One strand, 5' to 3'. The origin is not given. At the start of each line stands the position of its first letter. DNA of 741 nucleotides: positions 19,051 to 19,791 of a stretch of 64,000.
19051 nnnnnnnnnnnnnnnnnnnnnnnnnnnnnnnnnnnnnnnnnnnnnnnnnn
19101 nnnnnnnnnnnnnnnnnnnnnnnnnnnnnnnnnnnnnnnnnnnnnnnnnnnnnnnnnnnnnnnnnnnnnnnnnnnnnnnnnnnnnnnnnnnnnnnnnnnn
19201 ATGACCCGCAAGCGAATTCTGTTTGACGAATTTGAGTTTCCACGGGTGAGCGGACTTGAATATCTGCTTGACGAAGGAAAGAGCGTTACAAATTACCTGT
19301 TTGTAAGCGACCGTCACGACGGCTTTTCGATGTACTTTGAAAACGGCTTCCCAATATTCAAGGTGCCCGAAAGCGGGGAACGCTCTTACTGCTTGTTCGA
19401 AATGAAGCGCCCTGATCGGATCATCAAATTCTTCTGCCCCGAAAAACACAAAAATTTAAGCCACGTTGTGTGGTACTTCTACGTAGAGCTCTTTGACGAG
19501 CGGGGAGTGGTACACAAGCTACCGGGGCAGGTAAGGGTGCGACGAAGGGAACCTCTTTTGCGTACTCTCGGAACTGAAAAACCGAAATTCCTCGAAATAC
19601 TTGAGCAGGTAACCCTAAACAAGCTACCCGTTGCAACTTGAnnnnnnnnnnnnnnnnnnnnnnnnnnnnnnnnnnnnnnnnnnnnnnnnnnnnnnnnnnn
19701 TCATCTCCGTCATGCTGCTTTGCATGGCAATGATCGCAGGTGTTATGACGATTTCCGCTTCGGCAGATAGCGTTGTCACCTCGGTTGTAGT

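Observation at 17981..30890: Candidate undescribed surface-display locus: 7TM-LuxR regulator, small coupled protein, 3078-aa Cys/His-rich wall protein and an exo-hydrolase/membrane fusion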

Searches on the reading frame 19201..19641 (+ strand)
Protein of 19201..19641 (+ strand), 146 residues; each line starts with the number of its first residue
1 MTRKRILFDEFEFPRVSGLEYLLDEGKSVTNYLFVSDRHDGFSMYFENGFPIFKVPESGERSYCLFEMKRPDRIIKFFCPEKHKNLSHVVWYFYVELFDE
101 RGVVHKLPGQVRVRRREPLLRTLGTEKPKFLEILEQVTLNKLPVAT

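Call 4: search_protein_families(library=pfam, proteins=[window:19201-19641:+], max_evalue=0.01)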
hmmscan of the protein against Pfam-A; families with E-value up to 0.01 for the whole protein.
window:19201-19641:+ (146 aa): 0 families

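Call 5: search_protein_families(library=ncbifam, proteins=[window:19201-19641:+], max_evalue=0.01)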
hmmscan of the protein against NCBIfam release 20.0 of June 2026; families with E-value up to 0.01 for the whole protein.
window:19201-19641:+ (146 aa): 0 families

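Call 8: find_homologous_proteins(query=window:19201-19641:+, max_evalue=0.001)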
Query window:19201-19641:+ (146 aa): 389 proteins with E <= 0.001 among 416 candidates; the best 120 are listed.
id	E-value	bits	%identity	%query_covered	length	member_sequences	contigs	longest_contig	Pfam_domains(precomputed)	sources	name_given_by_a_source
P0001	3.0e-93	327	99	100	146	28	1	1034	-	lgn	-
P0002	4.6e-82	291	88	100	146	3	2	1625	-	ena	-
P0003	7.7e-81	287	88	100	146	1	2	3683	-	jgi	-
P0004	2.3e-77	276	81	99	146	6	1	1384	-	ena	-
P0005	6.4e-76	271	84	100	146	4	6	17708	-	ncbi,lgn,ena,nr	ncbi:MAG: hypothetical protein IJV73_03490 [Clostridia bacterium]|nr:hypothetical protein [Clostridi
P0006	1.0e-74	267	79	100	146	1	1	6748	-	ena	-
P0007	2.0e-73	263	82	100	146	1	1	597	-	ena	-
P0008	5.0e-72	258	83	95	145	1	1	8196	-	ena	-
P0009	4.2e-69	249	75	100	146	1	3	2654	-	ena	-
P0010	5.3e-69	249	75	99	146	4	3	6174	-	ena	-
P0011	4.3e-67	242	74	100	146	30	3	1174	-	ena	-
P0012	5.1e-66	239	73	100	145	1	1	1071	-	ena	-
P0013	2.3e-65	237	73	100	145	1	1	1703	-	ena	-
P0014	1.1e-64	235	70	100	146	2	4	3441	-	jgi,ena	jgi:hypothetical protein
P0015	5.6e-63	229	74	95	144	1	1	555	-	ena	-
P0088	7.1e-57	209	65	100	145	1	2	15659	-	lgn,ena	-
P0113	7.3e-56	206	65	99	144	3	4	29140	-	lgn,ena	-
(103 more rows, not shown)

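Call 9: find_encoding_contigs(protein=P0113, flank=10000, max_places=4)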
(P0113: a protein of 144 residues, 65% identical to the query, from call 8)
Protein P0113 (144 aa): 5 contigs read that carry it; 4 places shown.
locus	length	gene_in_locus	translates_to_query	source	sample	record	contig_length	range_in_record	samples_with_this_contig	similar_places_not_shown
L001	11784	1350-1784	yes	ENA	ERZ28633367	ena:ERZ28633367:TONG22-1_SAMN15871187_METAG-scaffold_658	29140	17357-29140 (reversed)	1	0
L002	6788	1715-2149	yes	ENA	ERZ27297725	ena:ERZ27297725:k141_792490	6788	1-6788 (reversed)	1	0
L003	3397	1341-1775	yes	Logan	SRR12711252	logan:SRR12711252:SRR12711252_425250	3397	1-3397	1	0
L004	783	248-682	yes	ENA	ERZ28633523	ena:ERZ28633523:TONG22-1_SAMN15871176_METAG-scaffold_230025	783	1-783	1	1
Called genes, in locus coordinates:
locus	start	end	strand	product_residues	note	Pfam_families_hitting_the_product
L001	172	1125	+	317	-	PF16927:HisKA_7TM, PF00196:GerE, PF08281:Sigma70_r4_2 (faint)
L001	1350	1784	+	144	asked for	-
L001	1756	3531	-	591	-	-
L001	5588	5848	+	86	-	-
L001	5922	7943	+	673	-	PF23952:LRR_EndoS (faint), PF12799:LRR_4 (faint), PF13855:LRR_8 (faint), PF24758:LRR_At5g56370 (faint)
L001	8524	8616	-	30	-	-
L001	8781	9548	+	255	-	PF02706:Wzz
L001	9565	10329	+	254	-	PF01656:CbiA, PF09140:MipZ (weak), PF10609:ParA, PF13614:AAA_31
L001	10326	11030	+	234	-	PF19567:CpsB_CapC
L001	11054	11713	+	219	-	-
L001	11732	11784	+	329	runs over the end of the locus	PF03816:LytR_cpsA_psr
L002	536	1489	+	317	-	PF16927:HisKA_7TM, PF00196:GerE, PF08281:Sigma70_r4_2 (faint)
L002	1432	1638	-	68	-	-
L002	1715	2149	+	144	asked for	-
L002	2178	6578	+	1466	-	PF18657:YDG (weak)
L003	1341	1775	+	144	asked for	-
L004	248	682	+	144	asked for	-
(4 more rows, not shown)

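Call 10: find_encoding_contigs(protein=P0005, flank=10000, max_places=4)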
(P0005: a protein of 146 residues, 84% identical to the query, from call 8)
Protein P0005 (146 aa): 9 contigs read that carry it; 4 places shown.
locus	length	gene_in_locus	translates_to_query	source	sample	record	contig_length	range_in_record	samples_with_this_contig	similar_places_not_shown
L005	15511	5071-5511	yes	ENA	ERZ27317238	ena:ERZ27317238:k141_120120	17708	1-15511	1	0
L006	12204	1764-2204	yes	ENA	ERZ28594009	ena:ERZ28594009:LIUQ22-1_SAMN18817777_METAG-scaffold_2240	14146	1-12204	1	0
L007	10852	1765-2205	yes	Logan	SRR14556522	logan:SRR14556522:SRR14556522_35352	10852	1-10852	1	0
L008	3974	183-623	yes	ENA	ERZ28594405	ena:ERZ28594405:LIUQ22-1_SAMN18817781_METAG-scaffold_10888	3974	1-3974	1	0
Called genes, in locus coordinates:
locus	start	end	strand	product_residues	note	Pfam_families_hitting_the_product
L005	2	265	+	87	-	?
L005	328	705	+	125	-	PF01196:Ribosomal_L17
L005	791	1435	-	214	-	-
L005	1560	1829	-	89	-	PF05067:Mn_catalase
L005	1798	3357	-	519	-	PF00239:Resolvase, PF07508:Recombinase, PF13408:Zn_ribbon_recom, PF14287:DUF4368 (weak)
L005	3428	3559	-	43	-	-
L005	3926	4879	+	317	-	PF16927:HisKA_7TM, PF00196:GerE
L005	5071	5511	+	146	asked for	-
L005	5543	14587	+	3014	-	PF18998:Flg_new_2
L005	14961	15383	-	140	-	PF05067:Mn_catalase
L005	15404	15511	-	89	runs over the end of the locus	PF12652:CotJB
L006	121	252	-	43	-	-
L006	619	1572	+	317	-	PF16927:HisKA_7TM, PF00196:GerE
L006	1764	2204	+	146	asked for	-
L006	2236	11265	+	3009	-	PF18998:Flg_new_2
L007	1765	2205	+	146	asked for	-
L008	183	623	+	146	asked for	-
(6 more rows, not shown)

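Call 11: find_encoding_contigs(protein=P0088, flank=10000, max_places=3)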
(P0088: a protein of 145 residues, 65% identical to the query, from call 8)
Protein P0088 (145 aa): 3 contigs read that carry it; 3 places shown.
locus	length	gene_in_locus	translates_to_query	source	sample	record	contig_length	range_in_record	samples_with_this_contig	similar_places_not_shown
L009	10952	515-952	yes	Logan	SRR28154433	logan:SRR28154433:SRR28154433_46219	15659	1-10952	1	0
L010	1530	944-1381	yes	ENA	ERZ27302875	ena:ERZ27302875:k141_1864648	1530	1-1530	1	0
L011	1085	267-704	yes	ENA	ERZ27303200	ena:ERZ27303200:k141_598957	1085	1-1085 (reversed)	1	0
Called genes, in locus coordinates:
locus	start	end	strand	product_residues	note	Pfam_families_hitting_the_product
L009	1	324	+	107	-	?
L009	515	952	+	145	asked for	-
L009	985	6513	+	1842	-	PF00404:Dockerin_1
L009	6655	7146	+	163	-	PF00383:dCMP_cyt_deam_1, PF14437:MafB19-deam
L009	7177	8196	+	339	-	-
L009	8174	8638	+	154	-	PF00583:Acetyltransf_1, PF13673:Acetyltransf_10, PF12746:GNAT_acetyltran (faint), PF08445:FR47, PF13508:Acetyltransf_7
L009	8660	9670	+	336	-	PF00814:TsaD, PF02543:Carbam_trans_N (faint), PF22521:HypF_C_2 (weak)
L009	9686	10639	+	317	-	PF07261:DnaB_2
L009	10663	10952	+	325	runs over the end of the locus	PF01695:IstB_IS21, PF00308:Bac_DnaA (weak)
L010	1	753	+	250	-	?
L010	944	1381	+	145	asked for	-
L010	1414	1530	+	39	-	?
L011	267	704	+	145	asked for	-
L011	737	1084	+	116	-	?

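Call 16: find_related_loci(query=A1, collection=genome_contigs, flank=10000)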
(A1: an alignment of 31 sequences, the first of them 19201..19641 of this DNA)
Query A1 (146 aa) in genome_contigs; peptide patterns used: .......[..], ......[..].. (x = any residue, [..] = any of these).
100 stretches matched a pattern; 42 encode a relative of the query (tblastn E <= 1e-3); 42 distinct loci.
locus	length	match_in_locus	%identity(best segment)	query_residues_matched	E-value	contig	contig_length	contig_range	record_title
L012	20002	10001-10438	78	1-146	4e-75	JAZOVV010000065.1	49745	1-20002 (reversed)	MAG: Eubacteriales bacterium isolate T1900045525_YK20190219.MAGScoT_cleanbin_000018 SGB_7680_k141_62172, whole genome sh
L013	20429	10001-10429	67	1-144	4e-63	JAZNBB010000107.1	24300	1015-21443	MAG: Eubacteriales bacterium isolate T1900044743_TS20190209.MAGScoT_cleanbin_000080 SGB_2091_k141_985710, whole genome s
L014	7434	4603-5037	66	1-146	5e-62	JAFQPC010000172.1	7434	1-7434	MAG: Clostridia bacterium isolate RGIG2022 Goat_Colon-1__c703506, whole genome shotgun sequence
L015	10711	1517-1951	67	1-146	8e-62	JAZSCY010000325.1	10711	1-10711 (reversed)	MAG: Eubacteriales bacterium isolate T1900044602_TS20190068.MAGScoT_cleanbin_000033 SGB_705_k141_584583, whole genome sh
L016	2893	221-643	68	1-142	2e-61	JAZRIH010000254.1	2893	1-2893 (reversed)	MAG: Eubacteriales bacterium isolate T1900045476_YK20190170.MAGScoT_cleanbin_000044 SGB_7271_k141_4107786, whole genome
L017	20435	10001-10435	64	1-146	3e-60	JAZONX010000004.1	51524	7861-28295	MAG: Eubacteriales bacterium isolate T1900045635_YK20190329.MAGScoT_cleanbin_000021 SGB_8087_k141_1319376, whole genome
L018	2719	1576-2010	66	1-146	2e-60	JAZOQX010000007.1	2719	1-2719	MAG: Eubacteriales bacterium isolate T1900045564_YK20190258.MAGScoT_cleanbin_000019 SGB_7928_k141_1502682, whole genome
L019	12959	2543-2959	68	1-140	4e-60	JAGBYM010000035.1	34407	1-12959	MAG: Clostridia bacterium isolate RGIG9562 Yak_Colon-3__c255670, whole genome shotgun sequence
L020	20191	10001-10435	64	1-146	5e-59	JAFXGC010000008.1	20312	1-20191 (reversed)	MAG: Clostridia bacterium isolate RGIG6384 Sheep_Rectum-5__c35031, whole genome shotgun sequence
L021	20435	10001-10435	65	1-146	1e-58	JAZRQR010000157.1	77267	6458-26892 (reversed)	MAG: Eubacteriales bacterium isolate T1900045361_YK20190051.MAGScoT_cleanbin_000011 SGB_6815_k141_999063, whole genome s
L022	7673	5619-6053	64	1-146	4e-58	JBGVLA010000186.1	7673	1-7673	MAG: Eubacteriales bacterium isolate fecal_MAG_292 fecal_MAG_292_contig_0186, whole genome shotgun sequence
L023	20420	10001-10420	64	1-141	8e-58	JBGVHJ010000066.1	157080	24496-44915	MAG: Eubacteriales bacterium isolate fecal_MAG_346 fecal_MAG_346_contig_0066, whole genome shotgun sequence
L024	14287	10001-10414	66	1-139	2e-57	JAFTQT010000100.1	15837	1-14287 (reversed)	MAG: Clostridia bacterium isolate RGIG4064 Roe_deer_Cecum.Co__c1463249, whole genome shotgun sequence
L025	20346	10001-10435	60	1-146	5e-57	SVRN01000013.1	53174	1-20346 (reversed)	MAG: Oscillospiraceae bacterium isolate SIG644 NODE_14504_length_53174_cov_16.311893, whole genome shotgun sequence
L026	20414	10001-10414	65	1-139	5e-57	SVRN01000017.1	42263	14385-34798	MAG: Oscillospiraceae bacterium isolate SIG644 NODE_20193_length_42263_cov_11.991029, whole genome shotgun sequence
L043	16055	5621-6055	55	1-146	5e-48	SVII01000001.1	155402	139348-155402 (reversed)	MAG: Clostridiales bacterium isolate SIG405 NODE_1982_length_155402_cov_2.310211, whole genome shotgun sequence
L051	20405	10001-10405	50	6-141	9e-43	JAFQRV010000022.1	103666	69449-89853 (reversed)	MAG: Bacilli bacterium isolate RGIG2093 Goat_Colon-3__c338736, whole genome shotgun sequence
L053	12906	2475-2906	46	4-146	2e-36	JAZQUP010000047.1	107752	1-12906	MAG: Candidatus Avispirillum sp. isolate T1900045180_TC20190176.MAGScoT_cleanbin_000017 SGB_5230_k141_1008374, whole gen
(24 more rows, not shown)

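Call 22: predict_structure(alignment_id=A1)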
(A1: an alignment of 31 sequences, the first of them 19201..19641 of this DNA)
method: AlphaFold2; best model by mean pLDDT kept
length: 146 residues; sequences in the alignment: 31
mean_pLDDT: 50.0   pTM: 0.49
mean pLDDT of the five models: 50.0, 41.6, 40.5, 39.5, 39.1
residues with pLDDT >= 90: 0; 70-90: 18; 50-70: 50; < 50: 78
segments of 3 or more residues with pLDDT < 50: 1-11, 14-62, 84-86, 116-125, 142-146
pLDDT, mean of each block of 10 residues (from residue 1): 41 43 37 28 29 39 61 69 53 72 70 49 49 67 41
secondary structure, 60 per line:
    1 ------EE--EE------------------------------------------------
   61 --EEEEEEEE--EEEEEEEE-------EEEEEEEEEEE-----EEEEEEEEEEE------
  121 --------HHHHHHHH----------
elements in order: E63-70 E73-80 E88-98 E104-114 H129-136
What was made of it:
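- Tried and rejected: A shallow alignment of close homologues (A1) gave pLDDT 50 and was discarded (call 22).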

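Call 23: search_protein_representatives(alignment_id=A1)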
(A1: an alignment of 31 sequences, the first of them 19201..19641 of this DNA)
Query: 31 sequences, 145 profile positions. Proteins with E-value up to 0.001 (for the whole library): 78; up to 1e-10: 34; up to 1e-30: 12. The best 78 are listed.
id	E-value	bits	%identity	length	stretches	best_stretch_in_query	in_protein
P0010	9.9e-74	262.5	-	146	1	1-144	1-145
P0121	4.1e-49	182.6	-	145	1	1-141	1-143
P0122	4.5e-47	176.0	-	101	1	44-142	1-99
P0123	4.5e-46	172.8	-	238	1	1-103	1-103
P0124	8.4e-46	171.9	-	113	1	33-144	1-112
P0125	8.4e-39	149.2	-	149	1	2-143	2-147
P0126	3.7e-37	143.9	-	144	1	7-140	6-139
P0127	5.4e-37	143.3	-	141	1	1-104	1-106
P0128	2.2e-35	138.1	-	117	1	49-145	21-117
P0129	1.4e-34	135.5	-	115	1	1-74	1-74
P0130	3.3e-34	134.3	-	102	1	44-141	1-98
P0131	7.9e-33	129.8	-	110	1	1-85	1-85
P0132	1.6e-30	122.4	-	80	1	1-80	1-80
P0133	6.3e-30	120.4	-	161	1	51-141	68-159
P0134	3.5e-29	118.0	-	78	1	68-141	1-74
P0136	1.6e-21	93.2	-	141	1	3-142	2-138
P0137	3.2e-20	88.9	-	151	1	3-141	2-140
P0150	2.7e-11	60.0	-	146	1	3-138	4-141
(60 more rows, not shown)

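Call 27: search_solved_structures(query=A3, max_evalue=10)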
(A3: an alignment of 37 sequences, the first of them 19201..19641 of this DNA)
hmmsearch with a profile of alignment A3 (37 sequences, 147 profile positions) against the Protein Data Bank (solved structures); distinct sequences matched with E-value up to 10: 2.
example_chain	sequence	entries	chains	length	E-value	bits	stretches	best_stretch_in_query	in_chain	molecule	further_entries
5dp1_A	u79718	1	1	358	1.7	11.6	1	77-125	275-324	CurK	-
2l52_A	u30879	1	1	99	1.9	11.4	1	91-132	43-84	METHANOSARCINA ACETIVORANS SAMP1 HOMOLOG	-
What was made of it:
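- On Any described protein family, for the small protein: PDB profile search: E above 1 (call 27).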

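Call 28: search_protein_families(library=pfam, alignment_id=A3, max_evalue=1)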
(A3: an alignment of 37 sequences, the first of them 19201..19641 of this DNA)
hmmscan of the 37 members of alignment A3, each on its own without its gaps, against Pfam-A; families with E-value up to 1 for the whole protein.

A. member 1, window:19201-19641:+ (146 aa): 0 families

B. families by the number of members that match (of 37 scanned): 9 families
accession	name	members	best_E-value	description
PF18705.7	DUF5643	1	0.00044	Family of unknown function (DUF5643)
PF08929.15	PoNi_C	1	0.0044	PoNe immunity proteins (PoNi), C-terminal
PF14376.11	Haem_bd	1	0.0098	Haem-binding domain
PF24748.1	Galaxin_repeat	1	0.028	Galaxin-like repeats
PF20860.2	Dicers_N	1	0.03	Dicers, N-terminal domain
PF24490.1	DUF7585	1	0.069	Domain of unknown function (DUF7585)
PF08008.17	Viral_cys_rich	1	0.093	Viral cysteine rich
PF24676.1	DUF7656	1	0.12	Domain of unknown function (DUF7656)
PF13316.11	DUF4087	1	0.25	Protein of unknown function (DUF4087)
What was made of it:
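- It shows no similarity to NusG/LoaP or any Pfam family (calls 4, 28).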

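Call 29: find_homologous_proteins(query=A3, max_evalue=0.001)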
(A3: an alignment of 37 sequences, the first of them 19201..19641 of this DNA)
Query A3 (37 sequences) (146 aa, profile of the alignment): 405 proteins with E <= 0.001 among 1717 candidates; the best 120 are listed.
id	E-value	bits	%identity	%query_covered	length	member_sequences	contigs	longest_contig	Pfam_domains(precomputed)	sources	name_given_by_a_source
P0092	5.0e-50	187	69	96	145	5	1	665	-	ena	-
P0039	1.0e-49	186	68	97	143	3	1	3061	-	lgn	-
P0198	1.5e-49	185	63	96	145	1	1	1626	-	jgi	jgi:hypothetical protein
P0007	1.6e-49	185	82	100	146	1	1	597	-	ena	-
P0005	1.8e-49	185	84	100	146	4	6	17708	-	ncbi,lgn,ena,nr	ncbi:MAG: hypothetical protein IJV73_03490 [Clostridia bacterium]|nr:hypothetical protein [Clostridi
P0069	2.1e-49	185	66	100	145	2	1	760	-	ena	-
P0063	2.7e-49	185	67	100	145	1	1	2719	-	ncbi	-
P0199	5.3e-49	184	64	96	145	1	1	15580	-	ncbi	-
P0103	5.5e-49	184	68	97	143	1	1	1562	-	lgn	-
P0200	5.6e-49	184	62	100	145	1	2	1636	-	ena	-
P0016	5.9e-49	184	68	100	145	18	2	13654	-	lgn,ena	-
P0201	6.9e-49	183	65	97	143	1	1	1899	-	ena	-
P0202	7.3e-49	183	68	97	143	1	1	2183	-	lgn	-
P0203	7.5e-49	183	66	95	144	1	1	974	-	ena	-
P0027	7.5e-49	183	67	100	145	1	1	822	-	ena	-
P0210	2.0e-48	182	66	95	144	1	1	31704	-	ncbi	-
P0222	3.1e-48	181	64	97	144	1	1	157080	-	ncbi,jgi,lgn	jgi:hypothetical protein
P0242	1.5e-47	179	65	95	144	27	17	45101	-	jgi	-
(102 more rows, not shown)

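Call 30: find_encoding_contigs(protein=P0150, flank=8000, max_places=3)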
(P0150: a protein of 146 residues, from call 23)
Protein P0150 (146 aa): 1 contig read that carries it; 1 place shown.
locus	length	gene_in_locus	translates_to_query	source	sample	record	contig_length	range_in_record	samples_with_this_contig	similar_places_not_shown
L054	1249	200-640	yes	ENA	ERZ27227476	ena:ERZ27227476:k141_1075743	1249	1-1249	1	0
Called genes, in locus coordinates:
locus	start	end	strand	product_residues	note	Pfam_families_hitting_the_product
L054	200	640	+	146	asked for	-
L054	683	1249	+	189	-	?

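Call 31: find_encoding_contigs(protein=P0136, flank=8000, max_places=3)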
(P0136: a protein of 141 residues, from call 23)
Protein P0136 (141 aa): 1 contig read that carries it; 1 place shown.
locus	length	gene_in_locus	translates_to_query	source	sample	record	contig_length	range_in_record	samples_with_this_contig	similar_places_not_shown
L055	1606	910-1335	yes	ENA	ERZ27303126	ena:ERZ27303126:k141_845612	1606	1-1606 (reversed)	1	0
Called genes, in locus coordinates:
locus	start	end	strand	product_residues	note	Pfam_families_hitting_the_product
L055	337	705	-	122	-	-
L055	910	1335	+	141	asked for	-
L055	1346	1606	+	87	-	?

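Call 34: predict_structure(alignment_id=A3)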
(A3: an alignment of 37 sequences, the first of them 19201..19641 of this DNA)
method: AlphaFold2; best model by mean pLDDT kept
length: 146 residues; sequences in the alignment: 37
mean_pLDDT: 87.8   pTM: 0.81
mean pLDDT of the five models: 87.8, 87.6, 87.4, 85.1, 84.2
residues with pLDDT >= 90: 91; 70-90: 39; 50-70: 9; < 50: 7
segments of 3 or more residues with pLDDT < 50: 118-123
pLDDT, mean of each block of 10 residues (from residue 1): 83 95 94 93 96 84 88 93 80 96 97 72 70 96 74
secondary structure, 60 per line:
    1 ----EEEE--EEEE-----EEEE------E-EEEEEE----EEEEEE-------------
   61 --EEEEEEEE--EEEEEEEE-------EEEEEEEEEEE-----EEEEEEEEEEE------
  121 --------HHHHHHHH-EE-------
elements in order: E5-8 E11-14 E20-23 E32-37 E42-47 E63-70 E73-80 E88-98 E104-114 H129-136
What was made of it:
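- Tried and rejected: A diverse alignment (A3) gave pLDDT 87.8 (call 34).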

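Call 37: fold_search(model_id=the predicted structure, library=pdb)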
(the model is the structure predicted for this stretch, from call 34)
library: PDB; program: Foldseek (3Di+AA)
matches with E <= 10: 1107; with E <= 0.001: 0
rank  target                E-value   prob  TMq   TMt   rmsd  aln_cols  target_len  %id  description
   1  4gzv_C                3.1e-02  0.30  0.20  0.20  15.9       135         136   11  Crystal structure of a lipocalin family protein (BACOVA_00364) from Bacteroides ovatus ATCC 8483 at 1.95 A resolution (released 2012-11-07)
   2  5yfg_MODEL_1_A        5.3e-02  0.94  0.43  0.37   7.3       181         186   11  SOLUTION STRUCTURE OF HUMAN MOG1 (released 2017-11-01)
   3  4z6j_B                5.9e-02  0.44  0.25  0.27  16.8       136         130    3  Crystal structure of apo intact hoefavidin (released 2015-07-15)
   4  3ew2_B                6.6e-02  0.21  0.17  0.20  16.1       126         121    9  Crystal structure of rhizavidin-biotin complex (released 2008-12-23)
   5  4ggr                  7.0e-02  0.57  0.24  0.32  11.3       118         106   12  The structure of apo bradavidin2 (Form A) (released 2013-06-19)
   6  6ipv_A                7.0e-02  0.54  0.22  0.16  11.5       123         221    6  Crystal structure of CqsB2 from Streptomyces exfoliatus 2419-SVT2 (apo form) (released 2019-10-16)
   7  4iab_A                7.7e-02  0.18  0.19  0.20  15.9       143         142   10  Crystal structure of a putative monosaccharide binding protein (BACUNI_03039) from Bacteroides uniformis ATCC 8492 at  (released 2013-02-27)
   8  6hdv_A                8.6e-02  0.14  0.17  0.18  16.4       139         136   10  The crystal structure of intact afifavidin apo form (released 2018-11-14)
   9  4i95_A                1.1e-01  0.16  0.19  0.20  16.2       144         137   10  Crystal structure of a Lipocalin-like protein (BACEGG_00036) from Bacteroides eggerthii DSM 20697 at 1.81 A resolution (released 2012-12-26)
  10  8ass_C                1.1e-01  0.20  0.18  0.21  14.3       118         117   11  The Crystal structure of F46Y mutant of the agroavidin-biotin complex (released 2023-04-12)
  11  4iab_B                1.1e-01  0.13  0.19  0.20  16.4       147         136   10  Crystal structure of a putative monosaccharide binding protein (BACUNI_03039) from Bacteroides uniformis ATCC 8492 at  (released 2013-02-27)
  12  3d2l_A                1.2e-01  1.00  0.33  0.21   2.8        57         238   12  Crystal structure of SAM-dependent methyltransferase (ZP_00538691.1) from EXIGUOBACTERIUM SP. 255-15 at 1.90 A resolut (released 2008-05-20)
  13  8asr_B                1.2e-01  0.16  0.17  0.19  16.2       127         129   12  The Crystal structure of F46Y mutant of apo agroavidin (released 2023-04-12)
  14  4igv                  1.2e-01  0.11  0.15  0.15  14.1       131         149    9  Crystal structure of kirola (Act d 11) (released 2013-09-04)
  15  3d2l_C                1.3e-01  1.00  0.32  0.20   3.1        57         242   12  Crystal structure of SAM-dependent methyltransferase (ZP_00538691.1) from EXIGUOBACTERIUM SP. 255-15 at 1.90 A resolut (released 2008-05-20)
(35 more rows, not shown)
